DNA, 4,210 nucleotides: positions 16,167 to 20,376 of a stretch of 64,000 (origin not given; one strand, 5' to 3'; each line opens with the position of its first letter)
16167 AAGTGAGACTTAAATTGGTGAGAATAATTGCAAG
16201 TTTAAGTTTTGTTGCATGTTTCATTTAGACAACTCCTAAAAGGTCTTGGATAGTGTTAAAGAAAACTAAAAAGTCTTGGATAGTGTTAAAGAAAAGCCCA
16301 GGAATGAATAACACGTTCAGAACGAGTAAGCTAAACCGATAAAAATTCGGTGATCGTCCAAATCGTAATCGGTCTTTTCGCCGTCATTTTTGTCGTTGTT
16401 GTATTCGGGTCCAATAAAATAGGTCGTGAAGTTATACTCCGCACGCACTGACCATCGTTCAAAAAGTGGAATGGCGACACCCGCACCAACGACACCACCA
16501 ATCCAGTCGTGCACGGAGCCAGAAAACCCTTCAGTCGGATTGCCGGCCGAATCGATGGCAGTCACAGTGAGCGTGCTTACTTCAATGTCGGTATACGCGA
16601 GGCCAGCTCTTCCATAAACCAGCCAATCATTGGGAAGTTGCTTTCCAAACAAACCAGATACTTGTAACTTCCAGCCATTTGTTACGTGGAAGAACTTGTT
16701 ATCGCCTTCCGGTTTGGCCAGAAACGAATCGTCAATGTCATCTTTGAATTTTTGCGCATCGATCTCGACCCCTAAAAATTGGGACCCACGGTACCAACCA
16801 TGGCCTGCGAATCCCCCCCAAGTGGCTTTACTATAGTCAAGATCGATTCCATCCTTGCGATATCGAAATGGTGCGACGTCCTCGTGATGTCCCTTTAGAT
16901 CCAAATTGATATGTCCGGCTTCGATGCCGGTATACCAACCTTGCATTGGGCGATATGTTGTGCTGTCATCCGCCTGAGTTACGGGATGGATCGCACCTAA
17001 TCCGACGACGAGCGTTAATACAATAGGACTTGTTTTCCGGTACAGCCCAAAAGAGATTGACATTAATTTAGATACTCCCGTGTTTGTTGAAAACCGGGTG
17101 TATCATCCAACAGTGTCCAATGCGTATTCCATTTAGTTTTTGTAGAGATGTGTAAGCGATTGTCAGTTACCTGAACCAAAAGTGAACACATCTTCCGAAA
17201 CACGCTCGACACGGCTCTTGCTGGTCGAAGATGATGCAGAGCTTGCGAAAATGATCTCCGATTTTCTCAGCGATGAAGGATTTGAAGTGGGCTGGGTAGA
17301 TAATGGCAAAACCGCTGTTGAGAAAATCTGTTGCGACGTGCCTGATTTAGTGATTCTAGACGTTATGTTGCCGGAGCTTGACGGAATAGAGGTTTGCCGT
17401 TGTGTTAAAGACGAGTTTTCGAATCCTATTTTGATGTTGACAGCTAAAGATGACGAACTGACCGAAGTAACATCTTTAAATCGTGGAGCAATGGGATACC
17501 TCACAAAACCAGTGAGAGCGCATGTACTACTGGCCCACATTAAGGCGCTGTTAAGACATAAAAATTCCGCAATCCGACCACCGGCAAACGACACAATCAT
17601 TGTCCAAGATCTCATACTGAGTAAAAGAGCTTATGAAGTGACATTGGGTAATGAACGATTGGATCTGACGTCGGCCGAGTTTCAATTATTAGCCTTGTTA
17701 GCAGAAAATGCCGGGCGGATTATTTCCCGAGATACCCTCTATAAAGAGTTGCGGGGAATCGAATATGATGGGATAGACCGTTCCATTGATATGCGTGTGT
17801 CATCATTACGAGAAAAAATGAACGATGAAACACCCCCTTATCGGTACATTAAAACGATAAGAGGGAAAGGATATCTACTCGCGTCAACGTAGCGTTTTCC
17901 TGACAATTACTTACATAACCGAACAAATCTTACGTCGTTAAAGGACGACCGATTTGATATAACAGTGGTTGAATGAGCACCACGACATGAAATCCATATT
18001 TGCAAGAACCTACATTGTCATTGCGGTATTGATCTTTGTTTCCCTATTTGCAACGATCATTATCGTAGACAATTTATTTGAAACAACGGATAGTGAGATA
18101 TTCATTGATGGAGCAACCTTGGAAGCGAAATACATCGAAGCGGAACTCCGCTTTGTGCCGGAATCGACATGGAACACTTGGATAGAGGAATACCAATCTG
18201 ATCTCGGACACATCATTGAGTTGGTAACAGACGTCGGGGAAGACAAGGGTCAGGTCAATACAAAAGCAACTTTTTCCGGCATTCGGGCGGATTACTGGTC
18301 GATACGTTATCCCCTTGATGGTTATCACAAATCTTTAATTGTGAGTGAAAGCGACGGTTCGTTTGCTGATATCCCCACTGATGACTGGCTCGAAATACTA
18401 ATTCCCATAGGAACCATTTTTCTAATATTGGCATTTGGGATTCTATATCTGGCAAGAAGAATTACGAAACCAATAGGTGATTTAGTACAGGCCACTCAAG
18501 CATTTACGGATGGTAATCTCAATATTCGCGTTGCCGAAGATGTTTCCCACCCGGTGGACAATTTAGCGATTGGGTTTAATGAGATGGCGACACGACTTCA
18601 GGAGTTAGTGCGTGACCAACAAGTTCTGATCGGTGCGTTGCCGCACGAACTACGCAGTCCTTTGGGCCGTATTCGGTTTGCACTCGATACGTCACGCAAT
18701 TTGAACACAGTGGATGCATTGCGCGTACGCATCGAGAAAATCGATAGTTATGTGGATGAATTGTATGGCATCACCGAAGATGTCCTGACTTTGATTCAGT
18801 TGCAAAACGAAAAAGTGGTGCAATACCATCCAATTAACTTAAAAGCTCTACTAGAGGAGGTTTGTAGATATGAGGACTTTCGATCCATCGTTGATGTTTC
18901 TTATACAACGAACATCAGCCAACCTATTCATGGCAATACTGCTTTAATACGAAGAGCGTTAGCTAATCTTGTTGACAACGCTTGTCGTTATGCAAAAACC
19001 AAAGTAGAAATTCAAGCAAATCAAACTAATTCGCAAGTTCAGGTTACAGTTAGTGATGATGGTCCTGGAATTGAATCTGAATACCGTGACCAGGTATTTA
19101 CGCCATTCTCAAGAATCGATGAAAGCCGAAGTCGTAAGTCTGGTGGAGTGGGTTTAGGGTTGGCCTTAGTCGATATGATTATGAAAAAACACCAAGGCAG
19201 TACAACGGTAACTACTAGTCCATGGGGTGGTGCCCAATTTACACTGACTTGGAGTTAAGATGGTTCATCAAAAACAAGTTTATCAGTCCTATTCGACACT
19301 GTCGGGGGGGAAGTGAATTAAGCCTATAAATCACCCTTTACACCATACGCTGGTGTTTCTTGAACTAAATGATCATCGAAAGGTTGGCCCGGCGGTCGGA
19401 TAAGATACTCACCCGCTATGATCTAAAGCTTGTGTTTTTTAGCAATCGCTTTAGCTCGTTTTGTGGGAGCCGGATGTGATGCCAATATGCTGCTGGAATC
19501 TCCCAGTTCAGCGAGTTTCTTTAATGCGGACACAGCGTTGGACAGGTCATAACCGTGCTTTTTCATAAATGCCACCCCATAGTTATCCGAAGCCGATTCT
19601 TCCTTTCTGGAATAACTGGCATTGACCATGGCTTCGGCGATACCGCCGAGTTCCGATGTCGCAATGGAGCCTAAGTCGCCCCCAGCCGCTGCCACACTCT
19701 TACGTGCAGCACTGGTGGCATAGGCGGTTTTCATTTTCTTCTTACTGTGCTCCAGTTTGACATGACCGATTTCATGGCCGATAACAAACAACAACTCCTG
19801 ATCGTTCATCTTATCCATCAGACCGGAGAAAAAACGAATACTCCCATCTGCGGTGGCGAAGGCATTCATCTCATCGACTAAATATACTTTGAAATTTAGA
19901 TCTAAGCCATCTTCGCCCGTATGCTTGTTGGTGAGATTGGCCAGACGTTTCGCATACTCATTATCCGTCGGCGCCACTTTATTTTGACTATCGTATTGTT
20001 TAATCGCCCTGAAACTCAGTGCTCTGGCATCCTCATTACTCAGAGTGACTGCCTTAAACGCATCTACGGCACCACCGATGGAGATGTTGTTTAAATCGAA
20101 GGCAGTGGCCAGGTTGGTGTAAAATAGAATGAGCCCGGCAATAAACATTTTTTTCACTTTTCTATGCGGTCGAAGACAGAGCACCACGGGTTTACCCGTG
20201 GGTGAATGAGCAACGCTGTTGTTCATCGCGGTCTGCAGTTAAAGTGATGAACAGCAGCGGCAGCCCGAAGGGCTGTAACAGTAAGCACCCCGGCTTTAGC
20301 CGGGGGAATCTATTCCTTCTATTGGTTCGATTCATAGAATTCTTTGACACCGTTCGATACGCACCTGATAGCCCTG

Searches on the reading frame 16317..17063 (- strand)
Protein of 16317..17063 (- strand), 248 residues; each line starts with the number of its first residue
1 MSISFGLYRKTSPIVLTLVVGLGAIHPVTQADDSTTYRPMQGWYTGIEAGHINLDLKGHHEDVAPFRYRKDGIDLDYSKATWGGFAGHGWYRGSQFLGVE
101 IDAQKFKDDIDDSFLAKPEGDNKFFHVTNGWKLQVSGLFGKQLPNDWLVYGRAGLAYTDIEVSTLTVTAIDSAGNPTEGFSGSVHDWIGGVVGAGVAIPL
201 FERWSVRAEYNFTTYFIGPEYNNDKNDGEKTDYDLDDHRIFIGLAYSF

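Call 61: search_protein_families(library=pfam, proteins=[window:16317-17063:-], max_evalue=0.001)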
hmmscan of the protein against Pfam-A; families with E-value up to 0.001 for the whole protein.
window:16317-17063:- (248 aa): 2 families
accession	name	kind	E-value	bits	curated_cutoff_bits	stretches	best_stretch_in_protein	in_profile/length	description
PF13505.12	OMP_b-brl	-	3.5e-11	44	28.7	1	19-248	5-175/175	Outer membrane protein beta-barrel domain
PF01389.23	OmpA_membrane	-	2.8e-06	27.7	21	1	42-248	5-176/180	OmpA-like transmembrane domain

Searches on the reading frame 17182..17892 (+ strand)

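Call 61: search_protein_families(library=pfam, proteins=[window:17182-17892:+], max_evalue=0.001)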
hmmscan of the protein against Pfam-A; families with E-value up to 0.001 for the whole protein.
window:17182-17892:+ (236 aa): 2 families
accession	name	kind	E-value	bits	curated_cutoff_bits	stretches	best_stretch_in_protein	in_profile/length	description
PF00072.30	Response_reg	-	1.1e-25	90.4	30.2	1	13-120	2-110/111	Response regulator receiver domain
PF00486.34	Trans_reg_C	-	1.7e-22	79.7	26.2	1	158-233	2-77/77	Transcriptional regulatory protein, C terminal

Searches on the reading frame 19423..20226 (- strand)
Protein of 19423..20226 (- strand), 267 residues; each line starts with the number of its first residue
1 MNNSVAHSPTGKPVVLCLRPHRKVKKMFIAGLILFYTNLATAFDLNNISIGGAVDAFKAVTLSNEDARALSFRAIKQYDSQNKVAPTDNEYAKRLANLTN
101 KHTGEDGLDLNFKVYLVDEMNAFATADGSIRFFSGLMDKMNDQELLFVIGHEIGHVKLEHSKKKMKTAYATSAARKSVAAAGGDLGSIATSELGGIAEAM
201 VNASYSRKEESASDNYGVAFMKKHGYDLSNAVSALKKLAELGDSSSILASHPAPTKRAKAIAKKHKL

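Call 61: search_protein_families(library=pfam, proteins=[window:19423-20226:-], max_evalue=0.001)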
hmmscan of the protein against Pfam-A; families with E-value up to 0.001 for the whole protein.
window:19423-20226:- (267 aa): 1 family
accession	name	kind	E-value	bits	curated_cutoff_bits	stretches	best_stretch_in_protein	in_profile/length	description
PF01435.24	Peptidase_M48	-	9.7e-28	97.7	20.3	1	112-263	25-184/186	Peptidase family M48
